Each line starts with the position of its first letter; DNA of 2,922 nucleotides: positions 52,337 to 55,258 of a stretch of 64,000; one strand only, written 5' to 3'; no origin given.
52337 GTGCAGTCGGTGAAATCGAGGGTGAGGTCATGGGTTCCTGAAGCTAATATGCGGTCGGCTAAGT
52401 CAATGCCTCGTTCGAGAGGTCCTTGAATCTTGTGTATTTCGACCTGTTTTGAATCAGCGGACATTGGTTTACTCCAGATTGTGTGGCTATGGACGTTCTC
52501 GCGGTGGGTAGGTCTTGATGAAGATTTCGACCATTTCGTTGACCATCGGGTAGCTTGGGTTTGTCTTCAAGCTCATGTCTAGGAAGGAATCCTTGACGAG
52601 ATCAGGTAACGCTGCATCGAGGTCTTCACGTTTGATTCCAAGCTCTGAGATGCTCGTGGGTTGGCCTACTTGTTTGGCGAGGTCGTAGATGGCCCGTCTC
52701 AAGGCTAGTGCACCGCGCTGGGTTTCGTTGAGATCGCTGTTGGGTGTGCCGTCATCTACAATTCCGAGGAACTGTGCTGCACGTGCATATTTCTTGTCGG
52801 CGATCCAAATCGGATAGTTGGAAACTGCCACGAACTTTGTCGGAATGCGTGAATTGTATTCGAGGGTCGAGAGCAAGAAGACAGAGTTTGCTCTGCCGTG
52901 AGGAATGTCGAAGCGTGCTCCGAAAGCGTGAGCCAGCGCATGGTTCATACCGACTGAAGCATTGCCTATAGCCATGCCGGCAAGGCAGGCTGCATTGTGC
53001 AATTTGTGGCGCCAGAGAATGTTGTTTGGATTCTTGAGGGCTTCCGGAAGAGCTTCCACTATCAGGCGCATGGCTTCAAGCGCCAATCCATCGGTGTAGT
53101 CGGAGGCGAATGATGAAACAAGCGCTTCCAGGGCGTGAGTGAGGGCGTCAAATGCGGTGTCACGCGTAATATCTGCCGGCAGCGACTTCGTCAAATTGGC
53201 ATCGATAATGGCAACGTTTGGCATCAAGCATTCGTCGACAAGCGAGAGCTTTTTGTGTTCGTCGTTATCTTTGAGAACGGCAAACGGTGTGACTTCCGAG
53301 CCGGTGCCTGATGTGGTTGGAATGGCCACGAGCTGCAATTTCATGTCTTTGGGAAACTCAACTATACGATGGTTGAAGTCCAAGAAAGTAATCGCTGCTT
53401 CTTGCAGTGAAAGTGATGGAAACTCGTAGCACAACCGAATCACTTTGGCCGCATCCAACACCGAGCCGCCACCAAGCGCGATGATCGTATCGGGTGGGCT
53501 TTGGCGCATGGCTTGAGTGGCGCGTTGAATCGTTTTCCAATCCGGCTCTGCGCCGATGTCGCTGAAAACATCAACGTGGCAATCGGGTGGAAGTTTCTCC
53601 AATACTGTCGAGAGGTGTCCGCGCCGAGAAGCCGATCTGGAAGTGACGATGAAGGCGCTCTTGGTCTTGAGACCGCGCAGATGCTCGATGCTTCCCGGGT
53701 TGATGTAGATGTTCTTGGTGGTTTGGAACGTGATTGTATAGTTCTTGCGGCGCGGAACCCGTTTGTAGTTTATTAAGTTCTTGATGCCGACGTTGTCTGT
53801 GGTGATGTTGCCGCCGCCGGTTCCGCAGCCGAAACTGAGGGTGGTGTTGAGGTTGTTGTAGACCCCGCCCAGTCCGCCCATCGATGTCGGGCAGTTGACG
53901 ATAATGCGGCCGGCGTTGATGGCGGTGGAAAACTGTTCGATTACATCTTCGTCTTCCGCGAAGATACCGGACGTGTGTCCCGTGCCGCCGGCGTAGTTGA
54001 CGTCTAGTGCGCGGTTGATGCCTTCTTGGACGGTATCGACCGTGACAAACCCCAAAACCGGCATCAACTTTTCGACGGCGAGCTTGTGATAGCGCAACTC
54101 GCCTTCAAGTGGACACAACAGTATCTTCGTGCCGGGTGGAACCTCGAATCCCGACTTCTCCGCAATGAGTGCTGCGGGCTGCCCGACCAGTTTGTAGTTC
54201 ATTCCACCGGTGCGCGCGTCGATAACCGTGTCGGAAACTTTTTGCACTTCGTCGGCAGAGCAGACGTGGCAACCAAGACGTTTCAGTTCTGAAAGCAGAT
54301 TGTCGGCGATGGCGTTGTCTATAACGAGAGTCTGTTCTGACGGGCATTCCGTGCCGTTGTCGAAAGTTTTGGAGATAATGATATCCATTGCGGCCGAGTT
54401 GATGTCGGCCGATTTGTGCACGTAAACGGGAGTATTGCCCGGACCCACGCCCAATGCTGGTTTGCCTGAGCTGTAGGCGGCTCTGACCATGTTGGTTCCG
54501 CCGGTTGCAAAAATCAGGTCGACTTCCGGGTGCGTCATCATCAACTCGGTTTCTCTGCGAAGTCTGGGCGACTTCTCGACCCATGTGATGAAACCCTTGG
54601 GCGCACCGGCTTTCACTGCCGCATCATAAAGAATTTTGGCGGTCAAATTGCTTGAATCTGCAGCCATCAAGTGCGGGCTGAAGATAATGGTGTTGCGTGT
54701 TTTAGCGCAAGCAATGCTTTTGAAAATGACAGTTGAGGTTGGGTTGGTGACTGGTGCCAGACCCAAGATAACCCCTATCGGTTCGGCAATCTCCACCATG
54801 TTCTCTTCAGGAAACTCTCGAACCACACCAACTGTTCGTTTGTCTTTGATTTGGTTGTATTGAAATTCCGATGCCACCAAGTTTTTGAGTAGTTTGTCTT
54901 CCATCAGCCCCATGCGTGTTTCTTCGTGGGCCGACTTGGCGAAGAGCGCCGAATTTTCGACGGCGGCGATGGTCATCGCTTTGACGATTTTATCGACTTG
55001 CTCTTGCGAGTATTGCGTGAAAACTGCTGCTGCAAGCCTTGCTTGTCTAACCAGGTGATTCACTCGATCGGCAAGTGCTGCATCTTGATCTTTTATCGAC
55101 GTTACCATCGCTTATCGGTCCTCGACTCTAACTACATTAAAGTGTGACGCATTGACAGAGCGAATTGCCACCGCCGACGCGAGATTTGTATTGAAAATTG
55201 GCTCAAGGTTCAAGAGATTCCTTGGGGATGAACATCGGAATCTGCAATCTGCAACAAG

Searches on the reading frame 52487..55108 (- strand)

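Call 47: search_protein_families(library=pfam, proteins=[window:52487-55108:-], max_evalue=0.001)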
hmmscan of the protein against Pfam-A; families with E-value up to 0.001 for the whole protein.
window:52487-55108:- (873 aa): 4 families
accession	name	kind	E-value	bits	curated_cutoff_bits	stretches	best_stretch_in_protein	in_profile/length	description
PF25137.1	ADH_Fe_C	-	4e-46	157.6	27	1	650-865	3-192/194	Fe-containing alcohol dehydrogenase family, C-terminal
PF00465.25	Fe-ADH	-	4.9e-41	140.6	31.3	1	466-636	3-167/168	Iron-containing alcohol dehydrogenase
PF00171.27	Aldedh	-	7.6e-27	94.4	23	1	8-408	23-426/461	Aldehyde dehydrogenase family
PF13685.12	Fe-ADH_2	-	9.5e-07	29.4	28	1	480-569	17-105/149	Iron-containing alcohol dehydrogenase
